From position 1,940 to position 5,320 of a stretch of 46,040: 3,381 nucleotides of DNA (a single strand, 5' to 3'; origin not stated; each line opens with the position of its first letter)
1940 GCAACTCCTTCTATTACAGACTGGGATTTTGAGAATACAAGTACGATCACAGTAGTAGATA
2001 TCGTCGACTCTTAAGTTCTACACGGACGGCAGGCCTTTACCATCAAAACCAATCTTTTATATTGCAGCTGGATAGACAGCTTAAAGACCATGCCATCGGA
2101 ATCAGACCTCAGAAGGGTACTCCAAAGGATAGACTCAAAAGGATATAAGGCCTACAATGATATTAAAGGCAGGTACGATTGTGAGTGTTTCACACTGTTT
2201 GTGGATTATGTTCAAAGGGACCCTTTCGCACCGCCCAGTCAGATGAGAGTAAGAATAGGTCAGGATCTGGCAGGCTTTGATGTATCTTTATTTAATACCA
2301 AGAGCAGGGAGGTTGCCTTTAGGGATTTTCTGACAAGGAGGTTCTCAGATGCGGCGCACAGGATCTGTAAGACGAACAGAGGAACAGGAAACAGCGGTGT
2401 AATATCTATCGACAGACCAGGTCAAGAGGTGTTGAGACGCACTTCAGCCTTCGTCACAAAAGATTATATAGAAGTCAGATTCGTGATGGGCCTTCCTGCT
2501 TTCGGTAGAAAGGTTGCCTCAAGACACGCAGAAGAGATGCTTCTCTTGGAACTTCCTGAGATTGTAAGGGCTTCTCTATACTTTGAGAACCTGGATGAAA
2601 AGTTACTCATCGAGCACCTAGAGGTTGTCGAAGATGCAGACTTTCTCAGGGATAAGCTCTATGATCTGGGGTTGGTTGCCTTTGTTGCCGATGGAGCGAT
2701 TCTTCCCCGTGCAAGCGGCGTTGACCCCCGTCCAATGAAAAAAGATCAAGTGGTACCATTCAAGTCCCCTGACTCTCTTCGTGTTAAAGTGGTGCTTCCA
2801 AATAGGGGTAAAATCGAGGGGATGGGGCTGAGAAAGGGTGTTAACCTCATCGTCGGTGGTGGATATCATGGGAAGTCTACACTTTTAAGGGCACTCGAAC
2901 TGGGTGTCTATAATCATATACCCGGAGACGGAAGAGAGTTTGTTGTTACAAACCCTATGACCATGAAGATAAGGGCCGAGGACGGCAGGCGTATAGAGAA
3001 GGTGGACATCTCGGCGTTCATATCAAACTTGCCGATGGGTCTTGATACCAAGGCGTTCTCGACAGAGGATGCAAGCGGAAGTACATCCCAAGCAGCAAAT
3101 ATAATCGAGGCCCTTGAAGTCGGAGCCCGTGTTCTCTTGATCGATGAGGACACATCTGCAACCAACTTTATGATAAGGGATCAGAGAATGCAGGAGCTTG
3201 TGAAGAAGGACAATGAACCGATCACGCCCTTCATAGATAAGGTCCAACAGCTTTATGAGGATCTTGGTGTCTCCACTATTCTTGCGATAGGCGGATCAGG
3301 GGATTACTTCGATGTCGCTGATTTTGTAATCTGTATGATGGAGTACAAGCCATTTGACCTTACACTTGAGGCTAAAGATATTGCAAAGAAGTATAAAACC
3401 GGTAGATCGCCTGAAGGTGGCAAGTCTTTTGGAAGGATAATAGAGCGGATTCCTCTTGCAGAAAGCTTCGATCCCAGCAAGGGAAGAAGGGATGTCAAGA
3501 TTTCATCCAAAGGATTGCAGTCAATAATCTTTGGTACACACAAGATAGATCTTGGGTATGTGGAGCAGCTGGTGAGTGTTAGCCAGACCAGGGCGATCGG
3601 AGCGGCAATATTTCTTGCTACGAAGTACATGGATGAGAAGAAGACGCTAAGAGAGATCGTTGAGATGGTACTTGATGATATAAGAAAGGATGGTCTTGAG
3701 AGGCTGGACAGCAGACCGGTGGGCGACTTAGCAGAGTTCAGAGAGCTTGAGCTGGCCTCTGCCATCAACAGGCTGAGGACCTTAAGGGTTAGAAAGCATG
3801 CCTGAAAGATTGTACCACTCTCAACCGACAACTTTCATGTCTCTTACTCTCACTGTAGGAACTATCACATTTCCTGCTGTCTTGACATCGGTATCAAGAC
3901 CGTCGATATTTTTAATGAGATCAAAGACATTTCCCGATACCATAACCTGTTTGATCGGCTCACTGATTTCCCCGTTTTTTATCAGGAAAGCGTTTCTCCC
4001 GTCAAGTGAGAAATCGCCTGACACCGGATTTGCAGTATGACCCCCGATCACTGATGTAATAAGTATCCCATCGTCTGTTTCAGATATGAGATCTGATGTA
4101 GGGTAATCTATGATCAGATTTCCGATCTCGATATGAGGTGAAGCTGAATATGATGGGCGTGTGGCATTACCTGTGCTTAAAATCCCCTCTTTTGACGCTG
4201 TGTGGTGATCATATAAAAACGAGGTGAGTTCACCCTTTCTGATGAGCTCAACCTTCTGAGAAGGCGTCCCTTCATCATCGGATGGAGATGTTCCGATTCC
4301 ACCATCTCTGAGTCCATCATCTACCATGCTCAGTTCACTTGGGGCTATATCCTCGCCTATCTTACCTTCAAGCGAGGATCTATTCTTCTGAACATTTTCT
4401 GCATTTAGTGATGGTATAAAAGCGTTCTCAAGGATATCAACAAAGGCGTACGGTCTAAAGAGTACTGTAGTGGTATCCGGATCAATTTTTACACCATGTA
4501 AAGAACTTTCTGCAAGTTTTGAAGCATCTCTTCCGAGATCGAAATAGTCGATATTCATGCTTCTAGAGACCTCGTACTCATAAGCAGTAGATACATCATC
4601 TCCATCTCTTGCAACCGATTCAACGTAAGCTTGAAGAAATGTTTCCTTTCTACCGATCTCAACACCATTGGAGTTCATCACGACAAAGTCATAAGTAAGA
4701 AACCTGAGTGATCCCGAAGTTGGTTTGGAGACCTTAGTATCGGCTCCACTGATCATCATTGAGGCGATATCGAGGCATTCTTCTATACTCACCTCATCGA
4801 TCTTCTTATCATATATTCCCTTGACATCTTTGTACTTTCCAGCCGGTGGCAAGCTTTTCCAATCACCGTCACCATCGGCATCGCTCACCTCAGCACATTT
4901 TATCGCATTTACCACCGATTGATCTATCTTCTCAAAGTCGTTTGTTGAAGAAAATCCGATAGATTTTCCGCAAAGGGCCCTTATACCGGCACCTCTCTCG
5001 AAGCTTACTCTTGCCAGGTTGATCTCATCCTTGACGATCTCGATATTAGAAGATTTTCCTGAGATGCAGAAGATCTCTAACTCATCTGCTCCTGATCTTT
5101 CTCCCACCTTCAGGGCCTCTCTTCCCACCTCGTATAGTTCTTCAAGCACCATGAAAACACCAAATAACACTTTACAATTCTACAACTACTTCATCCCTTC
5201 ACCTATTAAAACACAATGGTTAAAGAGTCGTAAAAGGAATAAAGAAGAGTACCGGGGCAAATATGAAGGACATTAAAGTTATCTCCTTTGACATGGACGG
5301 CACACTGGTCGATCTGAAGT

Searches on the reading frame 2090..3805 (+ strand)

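Call 18: search_protein_families(library=pfam, proteins=[window:2090-3805:+], max_evalue=0.001)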
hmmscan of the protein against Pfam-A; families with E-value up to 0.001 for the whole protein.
window:2090-3805:+ (571 aa): 3 families
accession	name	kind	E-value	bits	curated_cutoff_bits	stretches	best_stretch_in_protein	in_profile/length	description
PF09818.15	ABC_ATPase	-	2.1e-127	424.4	23.2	1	170-450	2-280/283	P-loop domain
PF20446.3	ABC_N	-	2.2e-53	180.9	26.5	1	6-164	3-160/162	ATPase of the ABC class N-terminal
PF21117.3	MRB1590_C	-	3e-30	105.3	27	1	470-568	1-102/102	MRB1590 C-terminal domain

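Call 71: search_protein_families(library=padloc, proteins=[window:2090-3805:+], max_evalue=0.001)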
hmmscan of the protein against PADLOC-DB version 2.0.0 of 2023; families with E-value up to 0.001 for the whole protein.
window:2090-3805:+ (571 aa): 0 families

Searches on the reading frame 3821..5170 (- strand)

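Call 18: search_protein_families(library=pfam, proteins=[window:3821-5170:-], max_evalue=0.001)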
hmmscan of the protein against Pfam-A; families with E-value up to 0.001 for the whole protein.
window:3821-5170:- (449 aa): 3 families
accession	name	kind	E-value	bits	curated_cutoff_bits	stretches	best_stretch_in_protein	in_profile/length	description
PF19289.4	PmbA_TldD_3rd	-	9.4e-73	244.4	22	1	233-449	3-220/220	PmbA/TldA metallopeptidase C-terminal domain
PF01523.21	PmbA_TldD_1st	-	1.3e-12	48.1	20.9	1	32-92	2-64/65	PmbA/TldA metallopeptidase domain 1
PF19290.4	PmbA_TldD_2nd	-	1.4e-11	45.2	20.9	1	123-224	2-109/109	PmbA/TldA metallopeptidase central domain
